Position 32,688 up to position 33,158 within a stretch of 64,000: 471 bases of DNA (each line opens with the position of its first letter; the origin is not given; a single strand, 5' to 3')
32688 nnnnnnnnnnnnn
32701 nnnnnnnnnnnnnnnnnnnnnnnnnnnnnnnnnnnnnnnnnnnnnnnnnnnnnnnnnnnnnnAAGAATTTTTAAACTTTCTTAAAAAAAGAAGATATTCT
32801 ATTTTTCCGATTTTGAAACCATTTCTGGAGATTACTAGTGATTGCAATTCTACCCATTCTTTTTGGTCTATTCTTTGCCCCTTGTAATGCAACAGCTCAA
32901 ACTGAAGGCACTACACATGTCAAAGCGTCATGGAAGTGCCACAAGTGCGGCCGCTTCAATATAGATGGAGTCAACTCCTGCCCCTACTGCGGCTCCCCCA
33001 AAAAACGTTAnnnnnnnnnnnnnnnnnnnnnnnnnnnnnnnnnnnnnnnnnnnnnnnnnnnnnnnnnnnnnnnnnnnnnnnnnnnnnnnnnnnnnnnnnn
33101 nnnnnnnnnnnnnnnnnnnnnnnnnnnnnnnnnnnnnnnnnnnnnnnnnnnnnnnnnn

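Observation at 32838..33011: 57-aa ORF absent from the supplied track that matches the RanBP2-type zinc-finger pattern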

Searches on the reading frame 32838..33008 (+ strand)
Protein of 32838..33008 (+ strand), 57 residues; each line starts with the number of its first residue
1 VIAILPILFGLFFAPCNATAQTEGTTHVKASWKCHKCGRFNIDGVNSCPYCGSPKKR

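Call 3: search_protein_families(library=pfam, proteins=[window:32838-33008:+], max_evalue=10)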
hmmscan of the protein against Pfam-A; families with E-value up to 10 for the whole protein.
seq(57 aa): 15 families
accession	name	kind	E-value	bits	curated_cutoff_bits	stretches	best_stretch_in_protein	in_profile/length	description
PF13240.11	Zn_Ribbon_1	-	9.8e-05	22.5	25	1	33-54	1-22/23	zinc-ribbon domain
PF13248.11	Zn_ribbon_3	-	0.00023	21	27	1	33-53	4-24/26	zinc-ribbon domain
PF01155.25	HypA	-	0.0017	18.8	28.9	1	26-55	65-96/112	Hydrogenase/urease nickel incorporation, metallochaperone, hypA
PF23458.2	DUF7130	-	0.0083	16.4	35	1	27-56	49-81/89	Domain of unknown function (DUF7130)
PF00641.23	Zn_ribbon_RanBP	-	0.011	15.5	27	1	31-56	4-29/30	Zn-finger in Ran binding protein and others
PF23451.1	Zn_ribbon_PaaD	-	0.013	15.6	27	2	47-55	16-24/53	PaaD zinc beta ribbon domain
PF12773.13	DZR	-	0.016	15.8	27.3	1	31-52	24-45/45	Double zinc ribbon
PF24460.1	DUF7575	-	0.032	14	28.5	1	44-53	2-11/28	Domain of unknown function (DUF7575)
PF17032.10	Zn_ribbon_15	-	0.18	13.1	28.9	1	16-52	43-73/73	zinc-ribbon family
PF24463.1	DUF7577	-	0.25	11.4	28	2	31-41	2-12/27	Domain of unknown function (DUF7577)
PF09723.15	Zn_ribbon_8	-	0.38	11.3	34.4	1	33-54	7-35/41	Zinc ribbon domain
PF12172.15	zf-ChsH2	-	0.52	10.6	23.2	1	33-55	13-35/37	ChsH2, rubredoxin-like zinc ribbon domain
PF08792.16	A2L_zn_ribbon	-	1.1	9.4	22.9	1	31-52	3-28/33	A2L zinc ribbon domain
PF14311.12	DUF4379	-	2.2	9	24.5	0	25-39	21-35/56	Probable Treble clef zinc finger domain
PF21349.2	RUBY_RBDX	-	4.3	7.3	26.5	1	32-56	1-27/30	Rubrerythrin, rubredoxin-like domain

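Call 4: find_homologous_proteins(query=window:32838-33008:+, max_evalue=10)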
Query seq(57 aa) (57 aa): 1 proteins with E <= 10 among 1 candidates.
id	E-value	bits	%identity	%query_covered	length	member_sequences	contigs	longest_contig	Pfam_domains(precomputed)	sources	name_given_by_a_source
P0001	1.8e-34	133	100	100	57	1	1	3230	-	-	-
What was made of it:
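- Tried and rejected: The word-indexed search with the 57-aa protein found only the protein itself (call 4).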

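Call 5: find_encoding_contigs(protein=window:32838-33008:+, flank=10000, max_places=10)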
Protein seq(57 aa) (57 aa): 1 contig read that carries it; 1 place shown.
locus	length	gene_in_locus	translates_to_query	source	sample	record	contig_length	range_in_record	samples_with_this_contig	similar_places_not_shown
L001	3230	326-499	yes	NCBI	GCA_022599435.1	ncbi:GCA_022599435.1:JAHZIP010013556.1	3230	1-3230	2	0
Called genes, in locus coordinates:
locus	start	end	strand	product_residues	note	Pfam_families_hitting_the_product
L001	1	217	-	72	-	PF18765:Polbeta (weak)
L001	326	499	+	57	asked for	-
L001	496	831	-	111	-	-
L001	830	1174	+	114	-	-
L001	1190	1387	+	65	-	-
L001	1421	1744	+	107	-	-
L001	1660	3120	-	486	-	PF01073:3Beta_HSD (faint), PF01370:Epimerase, PF05368:NmrA, PF13460:NAD_binding_10, PF11066:DUF2867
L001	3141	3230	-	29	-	?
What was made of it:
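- Checked: The same ORF was called as a gene on GenBank contig JAHZIP010013556.1 (call 5).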

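Call 18: search_protein_representatives(protein=window:32838-33008:+)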
Query: 57 residues. Proteins with E-value up to 0.001 (for the whole library): 67; up to 1e-10: 6; up to 1e-30: 1. The best 67 are listed.
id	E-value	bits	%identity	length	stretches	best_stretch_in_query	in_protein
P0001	5.9e-35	133.4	100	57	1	1-57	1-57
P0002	1.5e-16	75.5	41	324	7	19-54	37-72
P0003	1.4e-11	59.9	33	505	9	28-55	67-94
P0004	1.7e-11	59.6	-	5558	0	-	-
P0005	5.8e-11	58.0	33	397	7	28-55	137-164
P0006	6.3e-11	57.8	31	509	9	5-55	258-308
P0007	4.9e-10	55.1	36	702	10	17-55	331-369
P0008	6.1e-10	54.7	44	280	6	29-55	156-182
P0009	9.2e-10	54.2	39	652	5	10-53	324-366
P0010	1.1e-09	53.9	36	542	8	26-56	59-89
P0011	2.0e-09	53.1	44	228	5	33-55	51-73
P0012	1.4e-08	50.5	34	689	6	13-45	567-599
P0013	6.3e-08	48.4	63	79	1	26-55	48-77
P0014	6.9e-08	48.3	42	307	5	31-55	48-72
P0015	8.5e-08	48.0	46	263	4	31-56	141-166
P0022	1.2e-06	44.4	61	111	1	25-55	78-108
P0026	3.6e-06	42.9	54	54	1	22-56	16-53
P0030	5.0e-06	42.4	43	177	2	28-57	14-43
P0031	5.1e-06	42.4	53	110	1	26-55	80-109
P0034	1.2e-05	41.3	48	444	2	26-55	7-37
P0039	3.6e-05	39.7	51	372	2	28-55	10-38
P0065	8.2e-04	35.5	38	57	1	17-55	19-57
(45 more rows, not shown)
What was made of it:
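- Tried and rejected: The exhaustive phmmer search was needed (call 18).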

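Call 22: find_homologous_proteins(query=A1, max_evalue=1)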
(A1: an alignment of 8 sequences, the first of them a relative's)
Query A1 (8 sequences) (57 aa, profile of the alignment): 33 proteins with E <= 1 among 5859 candidates.
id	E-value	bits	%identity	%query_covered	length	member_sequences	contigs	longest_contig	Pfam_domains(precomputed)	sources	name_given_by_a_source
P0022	2.0e-32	129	59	56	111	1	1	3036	-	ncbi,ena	-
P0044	1.6e-31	126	63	47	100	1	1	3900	-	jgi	jgi:hypothetical protein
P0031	1.1e-30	123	55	51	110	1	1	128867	-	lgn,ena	-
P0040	2.0e-30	123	57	49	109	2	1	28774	-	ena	-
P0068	4.6e-30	121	78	47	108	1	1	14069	-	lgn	-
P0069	1.2e-29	120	48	84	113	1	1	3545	PF13240.12,PF13248.12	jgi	-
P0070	4.6e-29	118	70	47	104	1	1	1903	-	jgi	jgi:hypothetical protein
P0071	2.5e-28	116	70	47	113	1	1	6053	PF13240.12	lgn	-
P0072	6.5e-28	115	63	47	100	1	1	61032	PF13248.12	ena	-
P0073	1.3e-27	114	68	49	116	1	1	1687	PF13248.12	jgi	jgi:hypothetical protein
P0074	1.4e-27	113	57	65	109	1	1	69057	-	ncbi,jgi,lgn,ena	jgi:hypothetical protein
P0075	4.6e-27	112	74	47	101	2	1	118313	PF13240.12,PF13248.12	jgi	-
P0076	1.1e-26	111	70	47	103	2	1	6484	PF13248.12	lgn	-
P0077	2.1e-26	110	67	47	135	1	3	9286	-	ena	-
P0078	9.2e-26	108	57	49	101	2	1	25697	-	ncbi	-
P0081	2.1e-24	103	58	54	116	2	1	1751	PF13248.12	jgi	jgi:hypothetical protein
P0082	1.9e-22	97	67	63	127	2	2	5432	-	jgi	jgi:hypothetical protein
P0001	4.9e-17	80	100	100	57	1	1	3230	-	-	-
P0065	1.3e-14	72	31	96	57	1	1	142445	-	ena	-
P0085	6.5e-7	47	-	-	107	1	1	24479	-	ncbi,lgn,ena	-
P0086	3.4e-4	38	33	82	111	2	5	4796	PF13248.12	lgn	-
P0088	6.3e-2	31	37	93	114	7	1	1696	PF13240.12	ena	-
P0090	1.5e-1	30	50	42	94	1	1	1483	PF13240.12,PF01155.26,PF12773.14,PF17032.11,PF10571.16,PF24460.2,PF13248.12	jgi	jgi:RNA polymerase subunit RPABC4/transcription elongation factor Spt4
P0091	6.2e-1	28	37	93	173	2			PF13240.12,PF13248.12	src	-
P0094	8.2e-1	28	44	42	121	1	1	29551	PF13240.12,PF12773.14,PF13248.12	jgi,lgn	jgi:hypothetical protein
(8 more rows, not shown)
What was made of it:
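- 32838..33011 (+): Coding sequence of the 57-aa protein (GTG start, TAA stop at 33009-33011). Homologues found in calls 18 and 22.
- On Generic prokaryotic zinc ribbon (Pfam Zn_Ribbon_1 PF13240 / Zn_ribbon_3 PF13248): Several relatives carry precomputed PF13240 or PF13248 assignments (call 22).
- A profile search found 21 proteins of 100-135 aa at E 1e-21 to 1e-32 (call 22).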

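Call 23: find_encoding_contigs(protein=P0074, flank=6000, max_places=3)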
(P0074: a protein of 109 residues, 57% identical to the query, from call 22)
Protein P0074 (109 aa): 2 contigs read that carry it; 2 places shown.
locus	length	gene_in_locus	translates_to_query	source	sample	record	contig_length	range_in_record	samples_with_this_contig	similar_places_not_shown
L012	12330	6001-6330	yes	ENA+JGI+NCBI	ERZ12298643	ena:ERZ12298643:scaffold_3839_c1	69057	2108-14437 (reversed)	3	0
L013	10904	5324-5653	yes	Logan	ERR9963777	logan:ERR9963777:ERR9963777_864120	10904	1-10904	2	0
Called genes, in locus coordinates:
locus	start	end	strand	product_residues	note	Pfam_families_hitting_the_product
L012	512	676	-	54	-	-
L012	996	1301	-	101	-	-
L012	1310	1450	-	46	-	-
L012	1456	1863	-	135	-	PF20148:DUF6531 (weak)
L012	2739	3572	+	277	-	-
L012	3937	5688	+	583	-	PF13365:Trypsin_2 (weak)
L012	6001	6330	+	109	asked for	-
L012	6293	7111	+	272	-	-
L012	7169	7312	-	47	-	-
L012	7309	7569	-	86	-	-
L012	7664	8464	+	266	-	-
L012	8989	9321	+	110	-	-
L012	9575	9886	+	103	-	-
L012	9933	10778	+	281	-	-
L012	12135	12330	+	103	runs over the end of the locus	-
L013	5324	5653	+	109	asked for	-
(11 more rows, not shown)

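Call 24: find_encoding_contigs(protein=P0078, flank=6000, max_places=3)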
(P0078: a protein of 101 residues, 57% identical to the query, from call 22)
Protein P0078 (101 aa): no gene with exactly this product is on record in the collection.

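Call 25: find_encoding_contigs(protein=P0031, flank=6000, max_places=3)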
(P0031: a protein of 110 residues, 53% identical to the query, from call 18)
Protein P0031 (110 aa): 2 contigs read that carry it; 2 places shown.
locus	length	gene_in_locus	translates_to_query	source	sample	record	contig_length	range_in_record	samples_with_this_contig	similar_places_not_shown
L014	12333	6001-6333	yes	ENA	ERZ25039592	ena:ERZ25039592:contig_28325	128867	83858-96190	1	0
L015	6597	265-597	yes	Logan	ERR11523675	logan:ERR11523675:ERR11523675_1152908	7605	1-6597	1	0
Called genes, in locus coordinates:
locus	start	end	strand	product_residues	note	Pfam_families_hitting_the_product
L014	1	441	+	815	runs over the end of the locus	PF00873:ACR_tran, PF02355:SecD_SecF_C (weak)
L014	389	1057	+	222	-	PF00873:ACR_tran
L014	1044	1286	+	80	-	-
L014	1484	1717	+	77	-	PF00206:Lyase_1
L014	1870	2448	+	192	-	PF00206:Lyase_1, PF10415:FumaraseC_C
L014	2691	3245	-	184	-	PF03600:CitMHS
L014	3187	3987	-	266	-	PF03600:CitMHS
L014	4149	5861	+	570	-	PF00916:Sulfate_transp, PF16983:MFS_MOT1 (weak), PF01740:STAS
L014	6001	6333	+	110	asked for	-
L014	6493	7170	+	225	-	PF00528:BPD_transp_1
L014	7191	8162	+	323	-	PF09084:NMT1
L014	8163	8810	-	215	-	PF00406:ADK, PF13238:AAA_18, PF13671:AAA_33 (faint), PF13207:AAA_17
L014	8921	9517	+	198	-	PF01914:MarC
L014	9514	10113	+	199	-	PF01914:MarC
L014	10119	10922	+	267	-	PF01416:PseudoU_synth_1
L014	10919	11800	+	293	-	PF02810:SEC-C, PF00557:Peptidase_M24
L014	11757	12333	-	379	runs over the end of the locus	-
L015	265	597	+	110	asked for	-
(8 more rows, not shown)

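Call 29: list_cluster_members(proteins=[P0022, P0074, P0078, P0085, P0013, P0026, P0065, P0068, P0075, P0072])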
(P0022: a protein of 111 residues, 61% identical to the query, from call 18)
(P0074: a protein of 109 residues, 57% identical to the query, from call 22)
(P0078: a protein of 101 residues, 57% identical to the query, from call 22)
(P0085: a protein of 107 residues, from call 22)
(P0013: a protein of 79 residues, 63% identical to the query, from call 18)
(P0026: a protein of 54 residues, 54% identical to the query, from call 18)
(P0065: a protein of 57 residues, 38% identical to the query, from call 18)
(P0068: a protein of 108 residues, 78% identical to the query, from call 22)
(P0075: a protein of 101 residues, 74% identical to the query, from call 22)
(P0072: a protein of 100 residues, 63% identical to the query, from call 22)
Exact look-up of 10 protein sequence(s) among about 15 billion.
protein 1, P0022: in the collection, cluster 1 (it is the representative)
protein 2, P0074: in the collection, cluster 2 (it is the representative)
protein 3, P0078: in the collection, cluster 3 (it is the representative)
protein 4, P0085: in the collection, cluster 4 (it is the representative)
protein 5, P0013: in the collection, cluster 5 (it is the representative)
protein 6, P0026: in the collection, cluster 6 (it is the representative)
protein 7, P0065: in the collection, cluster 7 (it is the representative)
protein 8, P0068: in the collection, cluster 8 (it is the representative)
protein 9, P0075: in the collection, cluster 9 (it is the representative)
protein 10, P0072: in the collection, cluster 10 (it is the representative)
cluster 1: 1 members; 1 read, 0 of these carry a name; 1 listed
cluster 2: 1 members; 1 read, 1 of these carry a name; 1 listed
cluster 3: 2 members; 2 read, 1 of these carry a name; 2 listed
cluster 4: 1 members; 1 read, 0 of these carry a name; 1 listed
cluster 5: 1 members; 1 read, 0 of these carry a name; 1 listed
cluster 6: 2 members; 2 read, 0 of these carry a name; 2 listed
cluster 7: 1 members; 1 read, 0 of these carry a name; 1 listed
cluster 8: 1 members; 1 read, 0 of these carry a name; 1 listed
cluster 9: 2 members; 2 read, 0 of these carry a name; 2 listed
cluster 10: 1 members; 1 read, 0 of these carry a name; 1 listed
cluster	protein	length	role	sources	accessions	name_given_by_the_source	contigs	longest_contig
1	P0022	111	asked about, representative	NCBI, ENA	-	-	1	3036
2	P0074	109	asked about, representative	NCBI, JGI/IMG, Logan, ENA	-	hypothetical protein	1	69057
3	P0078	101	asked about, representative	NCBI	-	-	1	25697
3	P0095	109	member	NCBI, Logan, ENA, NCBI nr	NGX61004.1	MAG: hypothetical protein K940chlam9_00482 [Chlamydiae bacterium] | hypothetical protein [Chlamydiota bacterium]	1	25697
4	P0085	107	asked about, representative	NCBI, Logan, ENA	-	-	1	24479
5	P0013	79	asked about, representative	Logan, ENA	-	-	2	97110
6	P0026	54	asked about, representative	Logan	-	-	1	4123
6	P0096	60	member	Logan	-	-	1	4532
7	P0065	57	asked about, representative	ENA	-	-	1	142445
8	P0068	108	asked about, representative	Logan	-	-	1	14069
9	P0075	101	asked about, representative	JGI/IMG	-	-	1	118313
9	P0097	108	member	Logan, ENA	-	-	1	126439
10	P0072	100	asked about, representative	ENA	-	-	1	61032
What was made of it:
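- One cluster member is NGX61004.1, from 'Chlamydiae bacterium' (call 29).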

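Call 33: search_protein_families(library=pfam, alignment_id=A2, max_evalue=1)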
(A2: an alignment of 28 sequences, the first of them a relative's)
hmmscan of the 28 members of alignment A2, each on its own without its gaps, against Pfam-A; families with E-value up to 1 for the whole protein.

A. member 1, P0001 (57 aa): 12 families
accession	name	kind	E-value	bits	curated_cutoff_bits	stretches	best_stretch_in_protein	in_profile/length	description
PF13240.11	Zn_Ribbon_1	-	9.8e-05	22.5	25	1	33-54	1-22/23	zinc-ribbon domain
PF13248.11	Zn_ribbon_3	-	0.00023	21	27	1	33-53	4-24/26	zinc-ribbon domain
PF01155.25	HypA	-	0.0017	18.8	28.9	1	26-55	65-96/112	Hydrogenase/urease nickel incorporation, metallochaperone, hypA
PF23458.2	DUF7130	-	0.0083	16.4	35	1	27-56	49-81/89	Domain of unknown function (DUF7130)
PF00641.23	Zn_ribbon_RanBP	-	0.011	15.5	27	1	31-56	4-29/30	Zn-finger in Ran binding protein and others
PF23451.1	Zn_ribbon_PaaD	-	0.013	15.6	27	1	47-55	16-24/53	PaaD zinc beta ribbon domain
PF12773.13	DZR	-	0.016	15.8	27.3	1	31-52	24-45/45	Double zinc ribbon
PF24460.1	DUF7575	-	0.032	14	28.5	0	44-53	2-11/28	Domain of unknown function (DUF7575)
PF17032.10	Zn_ribbon_15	-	0.18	13.1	28.9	1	16-52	43-73/73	zinc-ribbon family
PF24463.1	DUF7577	-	0.25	11.4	28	0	31-41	2-12/27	Domain of unknown function (DUF7577)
PF09723.15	Zn_ribbon_8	-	0.38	11.3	34.4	0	33-54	7-35/41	Zinc ribbon domain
PF12172.15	zf-ChsH2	-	0.52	10.6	23.2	0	33-55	13-35/37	ChsH2, rubredoxin-like zinc ribbon domain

B. families by the number of members that match (of 28 scanned): 41 families (the first 25 are shown)
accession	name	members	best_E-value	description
PF13248.11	Zn_ribbon_3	27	1.7e-05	zinc-ribbon domain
PF13240.11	Zn_Ribbon_1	26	2.2e-05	zinc-ribbon domain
PF01155.25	HypA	24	0.0017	Hydrogenase/urease nickel incorporation, metallochaperone, hypA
PF12773.13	DZR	23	0.004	Double zinc ribbon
PF24460.1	DUF7575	20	0.032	Domain of unknown function (DUF7575)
PF23458.2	DUF7130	17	5.8e-05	Domain of unknown function (DUF7130)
PF04135.18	Nop10p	16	0.0068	Nucleolar RNA-binding protein, Nop10p family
PF12172.15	zf-ChsH2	13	0.00055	ChsH2, rubredoxin-like zinc ribbon domain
PF23145.1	Zf_2nd_IFT121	11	0.065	IFT121, second zinc finger domain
PF13923.12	zf-C3HC4_2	8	0.019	Zinc finger, C3HC4 type (RING finger)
PF17032.10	Zn_ribbon_15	7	0.00055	zinc-ribbon family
PF21349.2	RUBY_RBDX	7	0.039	Rubrerythrin, rubredoxin-like domain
PF24463.1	DUF7577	6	0.016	Domain of unknown function (DUF7577)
PF00641.23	Zn_ribbon_RanBP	5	0.00089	Zn-finger in Ran binding protein and others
PF07282.18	Cas12f1-like_TNB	5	0.064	Cas12f1-like, TNB domain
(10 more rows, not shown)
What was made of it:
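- On Generic prokaryotic zinc ribbon (Pfam Zn_Ribbon_1 PF13240 / Zn_ribbon_3 PF13248): The models are reported for 26 and 27 of 28 relatives at E<=1 (call 33).
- Closest known: Generic prokaryotic zinc ribbons. Same: Some relatives already carry these Pfam assignments (calls 3, 22, 33).
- In Pfam, generic zinc-ribbon models are the best matches for 26-27 of 28 members (call 33). Generic ribbon models score higher (calls 3, 33).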
